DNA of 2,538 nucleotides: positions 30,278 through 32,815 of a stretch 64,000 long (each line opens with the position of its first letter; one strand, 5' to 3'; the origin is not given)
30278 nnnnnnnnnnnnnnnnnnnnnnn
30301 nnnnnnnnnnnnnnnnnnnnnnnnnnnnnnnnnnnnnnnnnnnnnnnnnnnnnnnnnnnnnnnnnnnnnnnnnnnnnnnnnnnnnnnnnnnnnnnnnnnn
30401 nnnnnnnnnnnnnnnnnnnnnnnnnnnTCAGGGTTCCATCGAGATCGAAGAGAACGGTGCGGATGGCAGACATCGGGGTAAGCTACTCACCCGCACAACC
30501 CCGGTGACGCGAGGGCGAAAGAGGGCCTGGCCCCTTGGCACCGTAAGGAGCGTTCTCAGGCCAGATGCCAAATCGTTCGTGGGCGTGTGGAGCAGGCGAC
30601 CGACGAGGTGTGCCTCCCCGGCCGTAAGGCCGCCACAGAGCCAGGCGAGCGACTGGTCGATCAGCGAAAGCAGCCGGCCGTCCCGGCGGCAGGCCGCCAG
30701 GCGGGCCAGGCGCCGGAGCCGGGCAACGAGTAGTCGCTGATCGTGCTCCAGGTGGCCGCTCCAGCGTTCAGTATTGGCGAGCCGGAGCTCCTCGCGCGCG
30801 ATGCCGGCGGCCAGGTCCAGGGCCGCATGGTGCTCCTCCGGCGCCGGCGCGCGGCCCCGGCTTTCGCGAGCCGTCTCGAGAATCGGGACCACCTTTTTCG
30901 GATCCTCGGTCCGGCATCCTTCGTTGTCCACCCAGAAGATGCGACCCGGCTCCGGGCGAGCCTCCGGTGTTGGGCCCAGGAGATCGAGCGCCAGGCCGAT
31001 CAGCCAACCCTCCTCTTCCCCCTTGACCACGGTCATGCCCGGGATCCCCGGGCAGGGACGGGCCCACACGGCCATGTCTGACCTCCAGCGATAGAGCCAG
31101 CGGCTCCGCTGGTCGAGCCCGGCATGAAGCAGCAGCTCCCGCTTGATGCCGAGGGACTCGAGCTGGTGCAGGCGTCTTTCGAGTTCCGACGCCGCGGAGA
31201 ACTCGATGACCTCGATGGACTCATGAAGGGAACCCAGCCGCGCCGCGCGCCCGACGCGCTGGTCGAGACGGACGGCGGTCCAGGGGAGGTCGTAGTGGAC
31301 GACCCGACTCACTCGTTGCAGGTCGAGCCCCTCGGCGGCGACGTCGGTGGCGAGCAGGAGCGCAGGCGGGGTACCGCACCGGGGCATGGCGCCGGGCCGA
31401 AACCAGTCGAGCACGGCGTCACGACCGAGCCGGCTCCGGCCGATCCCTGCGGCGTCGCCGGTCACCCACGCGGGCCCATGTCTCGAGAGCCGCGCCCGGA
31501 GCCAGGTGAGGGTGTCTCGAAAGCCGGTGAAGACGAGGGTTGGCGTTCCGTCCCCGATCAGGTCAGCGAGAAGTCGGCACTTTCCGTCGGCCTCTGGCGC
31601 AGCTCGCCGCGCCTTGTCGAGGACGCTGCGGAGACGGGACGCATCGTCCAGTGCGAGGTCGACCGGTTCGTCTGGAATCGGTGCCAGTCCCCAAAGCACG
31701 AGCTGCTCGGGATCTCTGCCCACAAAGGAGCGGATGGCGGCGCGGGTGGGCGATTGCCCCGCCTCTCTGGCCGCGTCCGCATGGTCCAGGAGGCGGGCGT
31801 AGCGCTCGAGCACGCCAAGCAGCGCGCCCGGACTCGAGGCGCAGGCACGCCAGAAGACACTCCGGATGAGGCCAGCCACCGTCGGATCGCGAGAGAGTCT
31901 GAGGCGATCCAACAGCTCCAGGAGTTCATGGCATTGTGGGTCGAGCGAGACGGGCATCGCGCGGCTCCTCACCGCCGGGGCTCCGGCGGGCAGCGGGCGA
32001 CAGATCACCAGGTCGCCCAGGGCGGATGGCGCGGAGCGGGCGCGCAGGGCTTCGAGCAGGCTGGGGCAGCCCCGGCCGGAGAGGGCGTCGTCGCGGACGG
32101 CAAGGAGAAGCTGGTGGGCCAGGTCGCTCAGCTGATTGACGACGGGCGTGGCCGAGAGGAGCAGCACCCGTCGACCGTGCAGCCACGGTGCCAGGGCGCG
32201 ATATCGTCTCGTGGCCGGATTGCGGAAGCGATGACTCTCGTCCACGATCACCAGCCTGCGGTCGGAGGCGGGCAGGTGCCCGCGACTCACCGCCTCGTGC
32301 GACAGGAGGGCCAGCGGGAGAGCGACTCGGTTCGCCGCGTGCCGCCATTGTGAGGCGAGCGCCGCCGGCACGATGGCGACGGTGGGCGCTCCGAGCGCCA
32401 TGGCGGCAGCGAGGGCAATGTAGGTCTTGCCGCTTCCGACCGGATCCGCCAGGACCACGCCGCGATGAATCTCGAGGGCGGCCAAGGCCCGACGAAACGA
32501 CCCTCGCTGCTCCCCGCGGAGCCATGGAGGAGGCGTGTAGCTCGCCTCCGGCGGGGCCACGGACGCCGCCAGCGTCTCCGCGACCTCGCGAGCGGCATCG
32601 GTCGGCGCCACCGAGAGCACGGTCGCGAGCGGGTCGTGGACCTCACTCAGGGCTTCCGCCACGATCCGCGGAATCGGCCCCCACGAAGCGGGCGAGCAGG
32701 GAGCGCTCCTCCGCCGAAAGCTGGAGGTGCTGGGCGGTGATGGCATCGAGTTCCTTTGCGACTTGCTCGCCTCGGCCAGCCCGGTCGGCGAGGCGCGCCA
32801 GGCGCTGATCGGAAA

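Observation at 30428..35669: Two-gene methyltransferase + SNF2-like helicase module with no recognisable nuclease (possible uncharacterised defence or epigenetic system)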

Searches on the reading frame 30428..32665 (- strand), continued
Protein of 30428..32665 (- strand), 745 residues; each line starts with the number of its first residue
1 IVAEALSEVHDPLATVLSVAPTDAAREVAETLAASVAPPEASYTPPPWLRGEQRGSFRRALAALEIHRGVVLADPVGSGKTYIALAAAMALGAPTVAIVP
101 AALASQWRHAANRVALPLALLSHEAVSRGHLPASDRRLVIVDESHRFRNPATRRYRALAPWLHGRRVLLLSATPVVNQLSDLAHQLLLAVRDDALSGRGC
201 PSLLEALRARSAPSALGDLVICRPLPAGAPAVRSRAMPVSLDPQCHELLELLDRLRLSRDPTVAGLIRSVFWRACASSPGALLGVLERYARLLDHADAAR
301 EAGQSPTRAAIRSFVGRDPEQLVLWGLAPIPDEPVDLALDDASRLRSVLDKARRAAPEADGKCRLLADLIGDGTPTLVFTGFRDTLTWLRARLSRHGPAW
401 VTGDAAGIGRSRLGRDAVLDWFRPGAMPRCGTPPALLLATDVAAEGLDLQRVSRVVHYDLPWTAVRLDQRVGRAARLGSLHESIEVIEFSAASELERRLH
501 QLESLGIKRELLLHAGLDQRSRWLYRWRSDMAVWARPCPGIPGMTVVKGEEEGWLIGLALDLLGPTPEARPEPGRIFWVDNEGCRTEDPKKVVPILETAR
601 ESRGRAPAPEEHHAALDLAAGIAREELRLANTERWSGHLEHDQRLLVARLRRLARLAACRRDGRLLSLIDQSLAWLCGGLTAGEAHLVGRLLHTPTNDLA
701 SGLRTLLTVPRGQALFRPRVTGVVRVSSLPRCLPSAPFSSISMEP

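Call 79: search_solved_structures(query=A2, max_evalue=1e-8)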
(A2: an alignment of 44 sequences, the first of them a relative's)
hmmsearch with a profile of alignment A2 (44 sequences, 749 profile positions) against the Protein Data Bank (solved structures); distinct sequences matched with E-value up to 1e-8: 14.
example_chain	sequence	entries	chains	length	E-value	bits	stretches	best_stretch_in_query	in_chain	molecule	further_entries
1z63_A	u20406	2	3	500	2.4e-12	49.1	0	439-514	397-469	Helicase of the snf2/rad54 family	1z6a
8so8_A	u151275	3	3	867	3.8e-11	45.1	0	414-485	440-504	RNA polymerase-associated protein RapA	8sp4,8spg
6bog_A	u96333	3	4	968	4.8e-11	44.8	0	414-485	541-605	RNA polymerase-associated protein RapA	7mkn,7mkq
7m8e_F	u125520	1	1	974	5.5e-11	44.6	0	414-485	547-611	RNA polymerase-associated protein RapA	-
4s20_K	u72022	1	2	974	5.5e-11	44.6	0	414-485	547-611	RNA polymerase-associated protein RapA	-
5hzr_A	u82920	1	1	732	4.9e-10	41.5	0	436-508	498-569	SNF2-family ATP dependent chromatin remodeling factor like protein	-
7xyf_K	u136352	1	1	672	9.2e-10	40.5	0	134-216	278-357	ATP-dependent helicase fft3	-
9el5_A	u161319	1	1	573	1e-09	40.4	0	372-482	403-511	Fanconi anemia group M protein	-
8t0l_F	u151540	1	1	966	1.3e-09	40.1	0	414-485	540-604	RNA polymerase-associated protein RapA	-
7xyg_K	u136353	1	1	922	1.6e-09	39.7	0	134-215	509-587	ATP-dependent helicase fft3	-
2hjv_A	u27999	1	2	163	2.3e-09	39.2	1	358-492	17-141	ATP-dependent RNA helicase dbpA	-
8he5_O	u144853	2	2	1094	5.6e-09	38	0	361-511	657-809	DNA repair protein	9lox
5vvr_M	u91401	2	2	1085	6.5e-09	37.7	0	416-528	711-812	DNA repair and recombination protein RAD26 | RAD26 isoform 1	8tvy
6l8n_A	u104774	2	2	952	9.3e-09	37.2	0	140-184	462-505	DNA repair protein RAD5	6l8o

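Call 88: search_protein_families(library=ncbifam, proteins=[L166:6317-9583:+, L166:9784-12327:+], max_evalue=1e-10)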
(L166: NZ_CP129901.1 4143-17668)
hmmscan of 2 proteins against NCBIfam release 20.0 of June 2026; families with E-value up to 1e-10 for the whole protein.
L166:6317-9583:+ (1088 aa): 7 families
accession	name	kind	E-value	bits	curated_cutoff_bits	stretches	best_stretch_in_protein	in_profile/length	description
NF042964.1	phospholipD_antiphage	equivalog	2.8e-46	158.3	1100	2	659-890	639-866/895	phospholipase D-like domain-containing anti-phage protein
NF038317.1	DISARM_DrmD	equivalog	4.6e-40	137.8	610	1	554-917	373-708/1021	DISARM system SNF2-like helicase DrmD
NF041062.1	DpdE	equivalog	2.5e-27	95.3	500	1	662-819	502-649/1048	protein DpdE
NF038318.1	DISARM_DrmD_b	equivalog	2.8e-22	78.7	950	1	698-820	405-539/868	DISARM system SNF2-like helicase DrmD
NF003426.0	PRK04914.1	equivalog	1.1e-15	56.9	576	0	685-830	477-610/959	RNA polymerase-associated protein RapA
NF010337.0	PRK13766.1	equivalog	2.6e-12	45.7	610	1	689-819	352-476/781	Hef nuclease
NF058637.1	helic_SCO1167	equivalog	4.6e-12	44.8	1200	0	249-368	458-578/932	SCO1167/SCO6262 family helicase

L166:9784-12327:+ (847 aa): 0 families

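Call 94: search_protein_representatives(alignment_id=A2)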
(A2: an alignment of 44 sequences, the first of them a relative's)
Query: 44 sequences, 749 profile positions. Proteins with E-value up to 0.001 (for the whole library): 45635; up to 1e-10: 13159; up to 1e-30: 2084. The best 150 are listed.
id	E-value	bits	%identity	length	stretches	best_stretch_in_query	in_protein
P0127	0.0e+00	1059.8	-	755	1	1-749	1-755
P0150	6.5e-297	1003.2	-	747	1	1-749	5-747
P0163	1.6e-295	998.6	-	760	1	1-730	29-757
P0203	8.3e-294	993.0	-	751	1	1-749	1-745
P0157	4.2e-293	990.7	-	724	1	1-734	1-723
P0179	1.3e-283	959.3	-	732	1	1-734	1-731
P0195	1.7e-278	942.4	-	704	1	28-735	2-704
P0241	1.1e-269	913.3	-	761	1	1-749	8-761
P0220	3.9e-269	911.4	-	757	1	1-738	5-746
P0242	2.4e-268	908.8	-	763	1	1-749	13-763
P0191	3.0e-267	905.2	-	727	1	1-734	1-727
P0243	1.9e-263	892.6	-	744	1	1-732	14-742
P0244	3.2e-263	891.9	-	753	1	1-732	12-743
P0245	1.4e-257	873.2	-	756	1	1-730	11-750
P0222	1.0e-255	867.0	-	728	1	1-734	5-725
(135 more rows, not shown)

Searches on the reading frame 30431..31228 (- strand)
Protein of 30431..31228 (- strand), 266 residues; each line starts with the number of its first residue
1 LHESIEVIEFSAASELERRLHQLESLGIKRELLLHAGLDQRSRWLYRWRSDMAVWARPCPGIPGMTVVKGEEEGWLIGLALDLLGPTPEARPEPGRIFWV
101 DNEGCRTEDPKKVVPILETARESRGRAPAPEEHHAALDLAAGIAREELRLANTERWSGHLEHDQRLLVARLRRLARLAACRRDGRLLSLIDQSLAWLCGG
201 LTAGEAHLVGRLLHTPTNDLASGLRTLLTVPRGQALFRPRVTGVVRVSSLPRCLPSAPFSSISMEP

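Call 44: predict_structure(alignment_id=A4)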
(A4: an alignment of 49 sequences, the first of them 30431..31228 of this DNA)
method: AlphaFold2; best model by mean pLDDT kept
length: 266 residues; sequences in the alignment: 49
mean_pLDDT: 81.1   pTM: 0.61
mean pLDDT of the five models: 81.1, 80.7, 79.8, 79.3, 76.8
residues with pLDDT >= 90: 141; 70-90: 55; 50-70: 42; < 50: 28
segments of 3 or more residues with pLDDT < 50: 1-10, 42-59
pLDDT, mean of each block of 10 residues (from residue 1): 43 71 72 56 43 46 85 96 84 93 96 95 92 95 93 72 93 97 97 88 90 97 93 80 92 62 60
secondary structure, 60 per line:
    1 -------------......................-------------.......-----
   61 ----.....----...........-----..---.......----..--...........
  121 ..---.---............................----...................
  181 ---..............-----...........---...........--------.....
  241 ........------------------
elements in order: H14-35 H49-55 E65-69 E74-84 E95-101 H110-122 H130-157 H162-180 H184-197 H203-213 H217-227 E236-248

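Call 47: fold_search(model_id=the predicted structure, library=pdb)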
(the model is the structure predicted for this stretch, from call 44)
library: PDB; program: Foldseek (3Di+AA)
matches with E <= 10: 213; with E <= 0.001: 1
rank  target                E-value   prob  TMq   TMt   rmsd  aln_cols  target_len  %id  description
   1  8so8                  9.5e-04  0.97  0.25  0.10  10.8       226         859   14  Crystal structure of an N-terminally truncated variant of Escherichia coli RapA (released 2024-07-03)
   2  6bog_A                1.9e-03  0.77  0.21  0.08  11.4       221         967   13  Crystal structure of RapA, a Swi2/Snf2 protein that recycles RNA polymerase during transcription (released 2017-12-13)
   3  8spg                  2.3e-03  0.96  0.26  0.10  11.0       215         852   13  Crystal structure of N-terminally truncated Escherichia coli RapA in complex with MgADP (released 2024-07-03)
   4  8t0l_F                2.7e-03  0.96  0.26  0.09  11.2       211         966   13  E. coli Sw2/Snf2 ATPase RapA bound to both ADP-AlF3 and reconstituted E. coli RNA polymerase post-termination complex  (released 2025-04-02)
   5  8kec_a                6.2e-01  0.09  0.10  0.09   8.1        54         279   15  Cyanophage A-1(L) tail fiber (released 2024-04-10)
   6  8s05_B                7.4e-01  0.07  0.14  0.10  15.6       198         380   11  ArnAB complex an archaeal ortholog of the Sec23/24 core motif (released 2025-10-29)
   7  8s05_A                7.4e-01  0.06  0.13  0.09  15.1       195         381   11  ArnAB complex an archaeal ortholog of the Sec23/24 core motif (released 2025-10-29)
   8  8pps_A                1.6e+00  0.08  0.13  0.14  14.2        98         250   17  Dimeric RbdA EAL, in apo state (released 2024-05-15)
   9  8i7o_A3               1.6e+00  0.06  0.12  0.14  18.5       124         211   16  In situ structure of axonemal doublet microtubules in mouse sperm with 16-nm repeat (released 2023-10-11)
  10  8se7_Q                1.8e+00  0.08  0.09  0.12  13.0        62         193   11  HTRA-1 PDSA bound to CKP 1A8 (released 2024-07-03)
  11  4jde_A                1.8e+00  0.01  0.06  0.09  15.9        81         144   10  Crystal structure of PUD-1/PUD-2 heterodimer (released 2013-11-06)
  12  3pjt_A                2.0e+00  0.02  0.11  0.12  19.0       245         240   12  Structure of Pseudomonas fluorescence LapD EAL domain complexed with c-di-GMP, C2221 (released 2011-02-09)
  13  9bi4_C                2.1e+00  0.02  0.12  0.08  25.7       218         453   12  cryo EM structure of dsDNA bound Mre11-Rad50 complex (released 2025-01-15)
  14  6z0e_A                2.2e+00  0.08  0.09  0.12  13.2        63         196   11  HtrA1 inactive protease domain S328A with CARASIL mutation R274Q (released 2021-05-19)
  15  4cs7_E                2.4e+00  0.20  0.14  0.21   9.7        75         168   15  Crystal structure of the asymmetric human metapneumovirus M2-1 tetramer, form 1 (released 2014-05-28)
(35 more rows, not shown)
